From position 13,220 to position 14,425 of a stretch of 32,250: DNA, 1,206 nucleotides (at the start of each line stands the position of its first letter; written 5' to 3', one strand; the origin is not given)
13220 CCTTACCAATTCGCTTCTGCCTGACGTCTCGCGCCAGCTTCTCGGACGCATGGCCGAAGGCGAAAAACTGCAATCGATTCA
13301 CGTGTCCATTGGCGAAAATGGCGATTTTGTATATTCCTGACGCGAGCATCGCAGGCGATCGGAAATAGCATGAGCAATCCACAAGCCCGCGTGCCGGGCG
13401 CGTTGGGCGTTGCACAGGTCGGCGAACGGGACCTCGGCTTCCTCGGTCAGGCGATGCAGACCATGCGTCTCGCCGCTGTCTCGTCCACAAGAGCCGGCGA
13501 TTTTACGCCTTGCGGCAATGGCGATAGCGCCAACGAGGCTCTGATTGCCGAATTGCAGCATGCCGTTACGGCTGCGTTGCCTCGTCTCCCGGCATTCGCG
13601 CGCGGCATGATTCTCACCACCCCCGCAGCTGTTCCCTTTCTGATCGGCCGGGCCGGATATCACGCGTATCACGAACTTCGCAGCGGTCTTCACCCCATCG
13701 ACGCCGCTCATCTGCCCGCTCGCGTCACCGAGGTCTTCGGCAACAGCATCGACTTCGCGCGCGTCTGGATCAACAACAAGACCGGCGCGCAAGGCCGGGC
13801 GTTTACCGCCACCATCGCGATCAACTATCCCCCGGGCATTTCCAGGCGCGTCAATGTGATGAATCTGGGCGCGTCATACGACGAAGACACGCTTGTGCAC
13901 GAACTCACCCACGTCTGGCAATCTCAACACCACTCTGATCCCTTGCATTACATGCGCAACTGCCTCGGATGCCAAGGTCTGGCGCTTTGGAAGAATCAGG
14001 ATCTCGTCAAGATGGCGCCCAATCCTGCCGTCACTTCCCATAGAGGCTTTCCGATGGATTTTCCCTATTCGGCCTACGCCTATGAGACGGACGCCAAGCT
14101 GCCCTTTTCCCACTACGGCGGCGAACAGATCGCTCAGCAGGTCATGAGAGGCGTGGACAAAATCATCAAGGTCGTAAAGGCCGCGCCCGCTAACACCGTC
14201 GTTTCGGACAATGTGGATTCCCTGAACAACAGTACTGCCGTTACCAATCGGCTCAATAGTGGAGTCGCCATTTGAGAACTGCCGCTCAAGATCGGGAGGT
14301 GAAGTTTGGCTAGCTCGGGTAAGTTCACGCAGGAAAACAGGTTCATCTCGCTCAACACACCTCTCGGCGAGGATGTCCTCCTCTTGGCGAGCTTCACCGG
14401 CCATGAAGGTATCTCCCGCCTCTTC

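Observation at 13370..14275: Orphan DUF4157-like / metzincin-spaced HExxH protein between clpV and vgrG: candidate T6SS effector with no immunity gene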

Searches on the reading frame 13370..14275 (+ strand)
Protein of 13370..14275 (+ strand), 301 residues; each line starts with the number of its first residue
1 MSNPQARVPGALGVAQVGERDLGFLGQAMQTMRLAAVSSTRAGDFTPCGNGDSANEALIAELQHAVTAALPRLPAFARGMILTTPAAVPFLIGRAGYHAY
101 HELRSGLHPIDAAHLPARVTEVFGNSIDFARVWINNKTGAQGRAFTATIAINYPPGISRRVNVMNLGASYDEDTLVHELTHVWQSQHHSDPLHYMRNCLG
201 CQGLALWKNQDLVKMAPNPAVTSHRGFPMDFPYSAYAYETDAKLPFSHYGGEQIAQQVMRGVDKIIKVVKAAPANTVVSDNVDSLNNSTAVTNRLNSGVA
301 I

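Call 3: search_protein_families(library=pfam, proteins=[window:13370-14275:+], max_evalue=10)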
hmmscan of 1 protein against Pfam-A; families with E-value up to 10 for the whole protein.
window:13370-14275:+ (301 aa): 2 families
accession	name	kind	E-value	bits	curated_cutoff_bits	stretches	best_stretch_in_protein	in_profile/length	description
PF08325.16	WLM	-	0.068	13.7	26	1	173-189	85-101/190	WLM domain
PF13699.11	eCIS_core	-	0.13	12.9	22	1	165-187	55-77/79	eCIS core domain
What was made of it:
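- On DUF4157 / eCIS_core (PF13699): 12.9 bits versus cut-off 22, E 0.13, profile positions 55-77 only (call 3).
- Closest known: DUF4157 / eCIS_core. Different: Fails the Pfam cut-off (12.9 versus 22 bits; only 23 of 79 profile positions; call 3).
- There is no eukaryote-like domain or motif in the protein (call 3).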

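Call 5: find_homologous_proteins(query=window:13370-14275:+, max_evalue=0.001)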
Query window:13370-14275:+ (301 aa): 26 proteins with E <= 0.001 among 3341 candidates.
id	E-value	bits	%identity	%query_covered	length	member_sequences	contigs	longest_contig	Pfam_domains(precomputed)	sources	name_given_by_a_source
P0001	1.2e-200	683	100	100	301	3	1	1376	-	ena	-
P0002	1.5e-157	542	78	100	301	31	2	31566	-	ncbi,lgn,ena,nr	ncbi:MAG TPA: hypothetical protein VN727_05320 [Candidatus Binatia bacterium]|nr:hypothetical protei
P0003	5.1e-148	510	74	99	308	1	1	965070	-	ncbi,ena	-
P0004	6.0e-148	510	72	99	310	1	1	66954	-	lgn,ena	-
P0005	7.0e-121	421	63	99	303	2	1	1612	-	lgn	-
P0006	3.2e-57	212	51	61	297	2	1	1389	-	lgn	-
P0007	3.3e-44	170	40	84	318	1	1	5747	PF01471.24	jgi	jgi:hypothetical protein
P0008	8.2e-40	155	39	84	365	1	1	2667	-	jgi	jgi:hypothetical protein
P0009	4.6e-38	149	40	79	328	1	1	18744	PF09374.16,PF01471.24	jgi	jgi:hypothetical protein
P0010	1.7e-37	148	38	84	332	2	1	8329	PF01471.24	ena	-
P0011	3.8e-37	146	37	80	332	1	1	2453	PF01471.24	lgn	-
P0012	1.7e-36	144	39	84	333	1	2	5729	PF01471.24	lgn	-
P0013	8.7e-36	142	45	60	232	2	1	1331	-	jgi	jgi:hypothetical protein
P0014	2.5e-33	134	37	88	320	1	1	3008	PF01471.24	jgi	jgi:hypothetical protein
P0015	5.9e-33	133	38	84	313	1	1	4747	PF01471.24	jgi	jgi:hypothetical protein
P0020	9.1e-30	122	44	59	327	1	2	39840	PF01471.24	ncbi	ncbi:MAG: peptidoglycan-binding domain-containing protein [Bryobacteraceae bacterium]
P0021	3.0e-25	107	39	62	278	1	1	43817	PF01471.24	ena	-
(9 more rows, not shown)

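Call 9: search_protein_families(library=pfam, alignment_id=A1, max_evalue=1)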
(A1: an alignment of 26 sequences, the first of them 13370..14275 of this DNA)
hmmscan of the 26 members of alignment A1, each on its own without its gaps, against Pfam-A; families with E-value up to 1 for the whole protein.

A. member 1, window:13370-14275:+ (301 aa): 2 families
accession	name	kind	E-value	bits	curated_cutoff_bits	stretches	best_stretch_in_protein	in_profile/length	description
PF08325.16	WLM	-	0.068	13.7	26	1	173-189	85-101/190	WLM domain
PF13699.11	eCIS_core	-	0.13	12.9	22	1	165-187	55-77/79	eCIS core domain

B. families by the number of members that match (of 26 scanned): 22 families
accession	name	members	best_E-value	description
PF01471.23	PG_binding_1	19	1.3e-19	Putative peptidoglycan binding domain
PF08325.16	WLM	17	0.0028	WLM domain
PF09374.15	PG_binding_3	16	6e-07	Predicted Peptidoglycan domain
PF13699.11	eCIS_core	10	0.0069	eCIS core domain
PF19527.4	DUF6055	7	0.023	Family of unknown function (DUF6055)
PF20573.4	DUF6782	4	0.016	Putative metallopeptidase family (DUF6782)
PF13688.12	Reprolysin_5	3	0.066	Metallo-peptidase family M12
PF01863.23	YgjP-like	2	0.19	YgjP-like, metallopeptidase domain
PF00212.23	ANP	1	0.018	Atrial natriuretic peptide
PF04812.18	HNF-1B_C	1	0.03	Hepatocyte nuclear factor 1 (HNF-1), beta isoform C terminus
PF09580.15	Spore_YhcN_YlaJ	1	0.066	Sporulation lipoprotein YhcN/YlaJ (Spore_YhcN_YlaJ)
PF10263.15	SprT-like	1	0.075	SprT-like family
PF13574.12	Reprolysin_2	1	0.089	Metallo-peptidase family M12B Reprolysin-like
PF03538.19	VRP1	1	0.09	Salmonella virulence plasmid 28.1kDa A protein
PF13582.12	Reprolysin_3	1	0.14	Metallo-peptidase family M12B Reprolysin-like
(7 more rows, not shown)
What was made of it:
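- On DUF4157 / eCIS_core (PF13699): The best family member reaches E 0.0069 (call 9).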

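Call 10: search_solved_structures(query=A1, max_evalue=10, show_alignments=3)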
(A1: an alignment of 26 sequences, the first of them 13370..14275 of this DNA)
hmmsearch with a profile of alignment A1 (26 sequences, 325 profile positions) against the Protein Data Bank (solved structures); distinct sequences matched with E-value up to 10: 21.
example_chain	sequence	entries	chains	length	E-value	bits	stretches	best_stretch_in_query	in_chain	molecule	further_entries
3bkh_A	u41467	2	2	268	8.5e-13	51.7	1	4-101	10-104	lytic transglycosylase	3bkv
1lbu_A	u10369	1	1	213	9.6e-13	51.5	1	5-85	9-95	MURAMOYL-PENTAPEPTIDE CARBOXYPEPTIDASE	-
9xps_S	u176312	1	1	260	1.1e-12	51.3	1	4-101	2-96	Endolysin gp144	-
5nm7_G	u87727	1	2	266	1.2e-11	47.8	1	3-85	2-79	Peptidoglycan-binding domain 1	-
7rum_A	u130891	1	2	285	2.1e-11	47.1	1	4-124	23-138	Endolysin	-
6h56_A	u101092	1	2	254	1.3e-10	44.5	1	96-273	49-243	Effector domain of Pseudomonas aeruginosa VgrG2b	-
4xxt_A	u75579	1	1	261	1.4e-10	44.3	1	4-153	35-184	Fusion of predicted Zn-dependent amidase/peptidase (Cell wall hydrolase/DD-carboxypeptidas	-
4lpq_A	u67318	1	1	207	3.1e-09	40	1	8-77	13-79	ErfK/YbiS/YcfS/YnhG family protein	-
4fet_B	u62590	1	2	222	6.7e-09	38.9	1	4-93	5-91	Spore cortex-lytic enzyme prepeptide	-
5tv7_A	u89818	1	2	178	1.1e-08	38.1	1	4-74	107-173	Putative peptidoglycan-binding/hydrolysing protein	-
6tci_A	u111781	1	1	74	3.2e-08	36.6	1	4-73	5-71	Spore cortex-lytic enzyme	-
9h68_A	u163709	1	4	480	5.1e-07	32.7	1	4-73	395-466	Spore cortex-lytic enzyme pre-pro-form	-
4g54_A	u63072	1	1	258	0.00085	22.1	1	4-78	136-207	General Secretion Pathway Protein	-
4nso_A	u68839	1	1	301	0.018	17.7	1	13-71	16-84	Effector protein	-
8da2_A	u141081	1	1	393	0.053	16.2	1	31-78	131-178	L,D-transpeptidase family protein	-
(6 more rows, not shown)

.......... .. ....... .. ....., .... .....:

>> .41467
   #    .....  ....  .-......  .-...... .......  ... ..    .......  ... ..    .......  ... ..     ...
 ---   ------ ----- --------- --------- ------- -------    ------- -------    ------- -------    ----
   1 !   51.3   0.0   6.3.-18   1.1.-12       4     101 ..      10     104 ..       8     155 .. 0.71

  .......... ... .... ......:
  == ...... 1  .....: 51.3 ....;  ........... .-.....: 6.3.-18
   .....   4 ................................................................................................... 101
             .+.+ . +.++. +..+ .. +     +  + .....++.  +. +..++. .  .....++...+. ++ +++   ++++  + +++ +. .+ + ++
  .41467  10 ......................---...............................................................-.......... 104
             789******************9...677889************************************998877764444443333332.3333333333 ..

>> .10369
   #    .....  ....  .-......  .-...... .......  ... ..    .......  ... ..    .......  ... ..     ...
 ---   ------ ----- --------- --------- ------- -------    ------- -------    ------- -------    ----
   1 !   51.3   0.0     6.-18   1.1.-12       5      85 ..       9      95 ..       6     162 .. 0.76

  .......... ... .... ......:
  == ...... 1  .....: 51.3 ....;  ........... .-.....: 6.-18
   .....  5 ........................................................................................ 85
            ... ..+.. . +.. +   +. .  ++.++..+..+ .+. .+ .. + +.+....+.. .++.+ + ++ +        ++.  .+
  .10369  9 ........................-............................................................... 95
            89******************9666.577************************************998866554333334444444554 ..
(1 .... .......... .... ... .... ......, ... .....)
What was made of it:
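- Closest known: T6SS peptidoglycan-targeting effectors and accessory hydrolases. Same: V. cholerae VgrG3-type 4nso_A was weakly hit through the PG domain (call 10).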

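Call 12: search_solved_structures(query=window:13370-14275:+, max_evalue=10, show_alignments=3)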
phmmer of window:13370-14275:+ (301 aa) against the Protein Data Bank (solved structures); distinct sequences matched with E-value up to 10: 1.
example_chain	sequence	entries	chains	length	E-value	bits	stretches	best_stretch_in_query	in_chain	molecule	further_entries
6h56_A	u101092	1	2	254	0.057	16.1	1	121-189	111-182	Effector domain of Pseudomonas aeruginosa VgrG2b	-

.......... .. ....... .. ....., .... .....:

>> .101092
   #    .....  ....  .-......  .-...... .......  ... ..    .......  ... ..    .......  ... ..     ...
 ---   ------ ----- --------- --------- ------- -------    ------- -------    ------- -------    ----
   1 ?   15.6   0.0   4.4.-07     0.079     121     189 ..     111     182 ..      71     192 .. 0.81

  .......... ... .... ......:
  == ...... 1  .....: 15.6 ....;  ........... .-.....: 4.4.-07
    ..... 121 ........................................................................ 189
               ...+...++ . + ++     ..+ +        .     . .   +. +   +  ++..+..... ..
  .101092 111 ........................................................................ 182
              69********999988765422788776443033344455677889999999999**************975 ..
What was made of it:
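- On Tpe/VgrG2b-C-ter metallopeptidase T6SS effectors: The single sequence alone gives only E 0.057 (call 12).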

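Call 17: find_encoding_contigs(protein=P0003, flank=10000, max_places=3)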
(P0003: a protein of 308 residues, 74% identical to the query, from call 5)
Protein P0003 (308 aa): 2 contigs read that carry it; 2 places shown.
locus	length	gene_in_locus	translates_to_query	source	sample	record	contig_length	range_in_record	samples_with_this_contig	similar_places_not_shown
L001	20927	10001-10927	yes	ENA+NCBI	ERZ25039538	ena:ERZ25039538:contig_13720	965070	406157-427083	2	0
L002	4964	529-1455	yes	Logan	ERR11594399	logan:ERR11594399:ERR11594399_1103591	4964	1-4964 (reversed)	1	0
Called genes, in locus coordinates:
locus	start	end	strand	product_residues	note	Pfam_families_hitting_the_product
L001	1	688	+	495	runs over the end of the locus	PF05943:VipB, PF18945:VipB_2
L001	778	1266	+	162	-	PF05638:T6SS_HCP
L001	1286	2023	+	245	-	PF07024:ImpE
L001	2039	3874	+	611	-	PF06812:ImpA_N, PF16989:T6SS_VasJ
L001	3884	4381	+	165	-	PF04965:GPW_gp25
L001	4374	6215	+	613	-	PF05947:T6SS_TssF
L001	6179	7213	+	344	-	PF06996:T6SS_TssG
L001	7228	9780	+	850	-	PF02861:Clp_N, PF13191:AAA_16 (weak), PF23569:NBD_SMAX1 (weak), PF00004:AAA, PF17871:AAA_lid_9, PF00004:AAA (weak), PF07724:AAA_2, PF07728:AAA_5, +3 more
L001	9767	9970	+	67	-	PF10431:ClpB_D2-small (weak)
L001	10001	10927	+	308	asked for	-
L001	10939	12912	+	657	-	PF05954:Phage_GPD, PF04717:Phage_base_V, PF22178:Gp5_trimer_C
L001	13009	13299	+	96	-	PF05488:PAAR_motif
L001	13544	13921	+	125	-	PF00072:Response_reg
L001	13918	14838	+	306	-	PF00989:PAS, PF13188:PAS_8 (weak), PF08448:PAS_4, PF13426:PAS_9, PF08447:PAS_3 (weak)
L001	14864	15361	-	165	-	PF00210:Ferritin (weak)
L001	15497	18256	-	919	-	PF05345:He_PIG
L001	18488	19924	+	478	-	PF00501:AMP-binding, PF13193:AMP-binding_C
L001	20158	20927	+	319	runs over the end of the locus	PF00005:ABC_tran, PF13304:AAA_21 (weak)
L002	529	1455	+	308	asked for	-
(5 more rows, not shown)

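Call 18: find_encoding_contigs(protein=P0004, flank=10000, max_places=3)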
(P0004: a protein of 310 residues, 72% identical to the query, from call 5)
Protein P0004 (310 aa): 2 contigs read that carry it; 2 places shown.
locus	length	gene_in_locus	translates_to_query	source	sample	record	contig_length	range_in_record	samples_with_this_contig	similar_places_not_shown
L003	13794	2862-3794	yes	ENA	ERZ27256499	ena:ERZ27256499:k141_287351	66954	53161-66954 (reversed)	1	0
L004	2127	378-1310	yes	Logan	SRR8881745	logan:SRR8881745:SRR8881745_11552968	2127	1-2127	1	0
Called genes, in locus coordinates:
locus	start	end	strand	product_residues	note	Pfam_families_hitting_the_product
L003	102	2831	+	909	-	PF02861:Clp_N, PF00004:AAA, PF13191:AAA_16 (weak), PF23569:NBD_SMAX1 (weak), PF17871:AAA_lid_9, PF07724:AAA_2, PF07728:AAA_5, PF10431:ClpB_D2-small, +3 more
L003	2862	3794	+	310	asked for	-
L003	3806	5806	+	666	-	PF05954:Phage_GPD, PF04717:Phage_base_V, PF22178:Gp5_trimer_C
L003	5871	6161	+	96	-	PF05488:PAAR_motif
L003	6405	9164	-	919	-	PF05345:He_PIG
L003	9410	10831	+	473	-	PF00501:AMP-binding, PF13193:AMP-binding_C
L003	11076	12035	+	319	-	PF00005:ABC_tran, PF13304:AAA_21 (weak)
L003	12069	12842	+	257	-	PF12679:ABC2_membrane_2, PF12698:ABC2_membrane_3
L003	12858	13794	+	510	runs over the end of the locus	PF23357:DUF7088, PF09822:ABC_transp_aux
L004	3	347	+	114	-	?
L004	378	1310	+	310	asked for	-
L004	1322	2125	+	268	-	?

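Call 19: find_encoding_contigs(protein=P0020, flank=10000, max_places=2)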
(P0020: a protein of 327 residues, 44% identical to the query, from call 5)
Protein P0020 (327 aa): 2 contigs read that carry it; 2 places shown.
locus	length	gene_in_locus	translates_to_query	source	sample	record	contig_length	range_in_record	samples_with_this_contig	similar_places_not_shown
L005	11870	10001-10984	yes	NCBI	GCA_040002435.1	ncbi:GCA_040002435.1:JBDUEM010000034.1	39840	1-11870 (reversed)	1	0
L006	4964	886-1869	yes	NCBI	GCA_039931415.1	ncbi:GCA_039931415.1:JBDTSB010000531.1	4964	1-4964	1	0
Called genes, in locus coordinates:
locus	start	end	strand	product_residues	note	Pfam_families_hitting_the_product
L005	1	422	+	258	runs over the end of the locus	PF00230:MIP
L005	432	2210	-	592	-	PF00326:Peptidase_S9 (weak), PF00756:Esterase (weak)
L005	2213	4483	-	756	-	PF09371:Tex_N, PF22706:Tex_central_region, PF14639:YqgF, PF16921:Tex_YqgF, PF14635:HHH_7, PF12836:HHH_3, PF17674:HHH_9, PF00575:S1, +1 more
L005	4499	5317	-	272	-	PF00561:Abhydrolase_1, PF12146:Hydrolase_4, PF12697:Abhydrolase_6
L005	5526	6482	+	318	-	PF05721:PhyH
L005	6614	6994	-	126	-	PF00903:Glyoxalase (weak), PF22677:Ble-like_N (faint)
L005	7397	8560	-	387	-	PF00155:Aminotran_1_2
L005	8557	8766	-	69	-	PF01796:OB_ChsH2_C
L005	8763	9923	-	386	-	PF00108:Thiolase_N, PF00109:ketoacyl-synt (faint), PF02803:Thiolase_C, PF22691:Thiolase_C_1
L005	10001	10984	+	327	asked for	PF01471:PG_binding_1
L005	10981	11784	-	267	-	PF07719:TPR_2 (faint), PF13432:TPR_16 (faint)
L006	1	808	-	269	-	PF00108:Thiolase_N, PF00109:ketoacyl-synt (faint), PF08545:ACP_syn_III (faint)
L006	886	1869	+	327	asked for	PF01471:PG_binding_1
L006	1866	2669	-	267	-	PF07719:TPR_2 (faint), PF13432:TPR_16 (faint)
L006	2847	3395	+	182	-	PF07638:Sigma70_ECF (faint), PF04542:Sigma70_r2, PF08281:Sigma70_r4_2, PF04545:Sigma70_r4, PF00196:GerE (weak)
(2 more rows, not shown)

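Call 20: find_encoding_contigs(protein=P0021, flank=10000, max_places=2)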
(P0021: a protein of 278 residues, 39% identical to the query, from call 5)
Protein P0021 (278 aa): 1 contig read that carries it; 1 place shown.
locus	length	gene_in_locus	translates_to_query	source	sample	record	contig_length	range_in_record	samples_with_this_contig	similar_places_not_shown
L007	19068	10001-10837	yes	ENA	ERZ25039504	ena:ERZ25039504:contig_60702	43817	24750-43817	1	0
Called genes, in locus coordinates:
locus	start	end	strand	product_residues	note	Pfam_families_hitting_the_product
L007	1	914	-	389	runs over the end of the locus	-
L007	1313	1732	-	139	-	-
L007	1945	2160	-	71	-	-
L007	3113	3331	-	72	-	-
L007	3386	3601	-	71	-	-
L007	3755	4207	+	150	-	-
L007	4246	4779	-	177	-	-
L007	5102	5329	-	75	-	-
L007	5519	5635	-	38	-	-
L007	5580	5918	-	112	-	-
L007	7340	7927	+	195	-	PF00882:Zn_dep_PLPC (weak)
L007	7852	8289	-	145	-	-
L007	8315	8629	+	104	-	-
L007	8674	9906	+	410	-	PF21836:DUF6895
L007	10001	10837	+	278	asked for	PF01471:PG_binding_1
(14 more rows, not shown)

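Call 21: find_encoding_contigs(protein=P0009, flank=10000, max_places=2)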
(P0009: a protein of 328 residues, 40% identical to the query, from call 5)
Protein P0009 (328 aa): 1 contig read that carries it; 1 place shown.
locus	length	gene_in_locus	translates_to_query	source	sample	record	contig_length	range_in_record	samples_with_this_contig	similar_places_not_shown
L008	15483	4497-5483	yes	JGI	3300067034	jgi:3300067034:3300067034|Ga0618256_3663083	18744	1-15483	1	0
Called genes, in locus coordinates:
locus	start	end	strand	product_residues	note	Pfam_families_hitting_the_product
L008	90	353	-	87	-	-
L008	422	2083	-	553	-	PF21162:ETFQO_UQ-bd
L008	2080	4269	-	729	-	PF02771:Acyl-CoA_dh_N, PF00441:Acyl-CoA_dh_1 (faint)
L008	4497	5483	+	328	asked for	PF01471:PG_binding_1, PF09374:PG_binding_3 (faint)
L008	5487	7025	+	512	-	PF00158:Sigma54_activat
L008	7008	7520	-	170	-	PF05685:Uma2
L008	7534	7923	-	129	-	PF01042:Ribonuc_L-PSP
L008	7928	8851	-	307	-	PF00890:FAD_binding_2 (faint), PF01266:DAO (faint), PF07992:Pyr_redox_2, PF13241:NAD_binding_7 (faint), PF13738:Pyr_redox_3, PF00070:Pyr_redox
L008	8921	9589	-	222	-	PF01300:Sua5_yciO_yrdC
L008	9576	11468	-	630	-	PF02574:S-methyl_trans, PF02219:MTHFR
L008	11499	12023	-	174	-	PF05163:DinB, PF04978:MST, PF12867:DinB_2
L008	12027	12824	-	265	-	PF06439:3keto-disac_hyd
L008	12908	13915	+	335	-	-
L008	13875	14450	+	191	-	PF00300:His_Phos_1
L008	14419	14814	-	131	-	-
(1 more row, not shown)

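Call 22: predict_structure(alignment_id=A1)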
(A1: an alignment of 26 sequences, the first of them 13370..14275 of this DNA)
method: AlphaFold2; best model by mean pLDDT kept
length: 301 residues; sequences in the alignment: 26
mean_pLDDT: 76.3   pTM: 0.76
mean pLDDT of the five models: 76.3, 75.4, 74.0, 72.8, 70.3
residues with pLDDT >= 90: 109; 70-90: 85; 50-70: 63; < 50: 44
segments of 3 or more residues with pLDDT < 50: 1-43
pLDDT, mean of each block of 10 residues (from residue 1): 30 32 44 42 53 66 68 62 54 60 72 90 94 83 82 70 88 95 96 87 86 83 83 94 96 97 97 95 94 95 90
secondary structure, 60 per line:
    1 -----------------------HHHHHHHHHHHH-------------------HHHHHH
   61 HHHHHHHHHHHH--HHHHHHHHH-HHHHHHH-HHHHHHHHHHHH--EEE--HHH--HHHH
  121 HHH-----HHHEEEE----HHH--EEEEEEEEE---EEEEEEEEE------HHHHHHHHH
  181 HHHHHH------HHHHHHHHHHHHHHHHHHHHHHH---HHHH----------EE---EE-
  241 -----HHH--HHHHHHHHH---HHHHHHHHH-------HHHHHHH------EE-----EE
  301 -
elements in order: H24-35 H55-72 H75-83 H85-91 H93-104 E107-109 H117-123 E132-135 E145-153 E157-165 H172-186 H193-215 H219-222 H251-259 H263-271 H279-285
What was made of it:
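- Closest known: Matrix metalloproteinase zymogens. Different: Zinc-Cys contact is untested, and AF2 confidence there is low (call 22).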

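Call 28: fold_search(model_id=the predicted structure, library=pdb)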
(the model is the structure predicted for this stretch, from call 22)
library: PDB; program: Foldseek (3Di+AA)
matches with E <= 10: 247; with E <= 0.001: 0
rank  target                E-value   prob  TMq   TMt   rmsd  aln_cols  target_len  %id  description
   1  7bmh_A                8.4e-01  0.05  0.11  0.13  22.4       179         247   12  Crystal structure of a light-driven proton pump LR (Mac) from Leptosphaeria maculans (released 2021-07-07)
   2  6ah0_C                9.4e-01  0.03  0.10  0.04  17.5       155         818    9  The Cryo-EM Structure of the Precusor of Human Pre-catalytic Spliceosome (pre-B complex) (released 2018-11-14)
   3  7bmh_B                1.3e+00  0.04  0.10  0.12  20.5       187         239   11  Crystal structure of a light-driven proton pump LR (Mac) from Leptosphaeria maculans (released 2021-07-07)
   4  6hug_B                1.5e+00  0.02  0.08  0.08  20.1       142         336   13  CryoEM structure of human full-length alpha1beta3gamma2L GABA(A)R in complex with picrotoxin and megabody Mb38. (released 2019-01-02)
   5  9dxd_A                1.7e+00  0.01  0.09  0.06  25.1       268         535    8  attLmm bound serine integrase and RDF complex in the pre-rotation state (released 2026-01-21)
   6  1rfu_A                1.8e+00  0.08  0.14  0.13   9.2        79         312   10  Crystal structure of pyridoxal kinase complexed with ADP and PLP (released 2004-04-27)
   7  4yaa                  1.8e+00  0.02  0.13  0.14  21.3       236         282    9  YopH W354Y Yersinia enterocolitica PTPase apo form (released 2015-10-28)
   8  9fgc_B                1.8e+00  0.02  0.08  0.08  20.2       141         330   13  Cryo-EM structure of the full-length alpha1beta3gamma2 GABA(A) receptor in SMALPs bound to one PIP2 molecule at chain  (released 2025-06-04)
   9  6yk0_A                1.9e+00  0.08  0.14  0.13   9.1        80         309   11  Crystal structure of mouse pyridoxal kinase in complex with ATP-gamma-S (released 2021-04-14)
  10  1lhp_B                1.9e+00  0.06  0.13  0.13  12.5       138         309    8  Crystal Structure of Pyridoxal Kinase from Sheep Brain (released 2003-02-11)
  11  5mqf_B                1.9e+00  0.04  0.10  0.04  15.7       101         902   12  Cryo-EM structure of a human spliceosome activated for step 2 of splicing (C* complex) (released 2017-03-22)
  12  3fhy_B                2.0e+00  0.06  0.12  0.12   9.2        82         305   12  Crystal structure of D235N mutant of human pyridoxal kinase (released 2008-12-23)
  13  5xjc_C                2.0e+00  0.05  0.12  0.05  13.4       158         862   12  Cryo-EM structure of the human spliceosome just prior to exon ligation at 3.6 angstrom (released 2017-07-05)
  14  1lyv                  2.0e+00  0.02  0.14  0.15  21.6       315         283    9  High-resolution structure of the catalytically inactive yersinia tyrosine phosphatase C403A mutant in complex with phosp (released 2002-07-03)
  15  5cwr_B                2.1e+00  0.04  0.15  0.14  10.7       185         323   10  Crystal Structure of human DNA polymerase lambda L431A mutant in complex with a one nucleotide DNA gap and dCTP (released 2016-02-24)
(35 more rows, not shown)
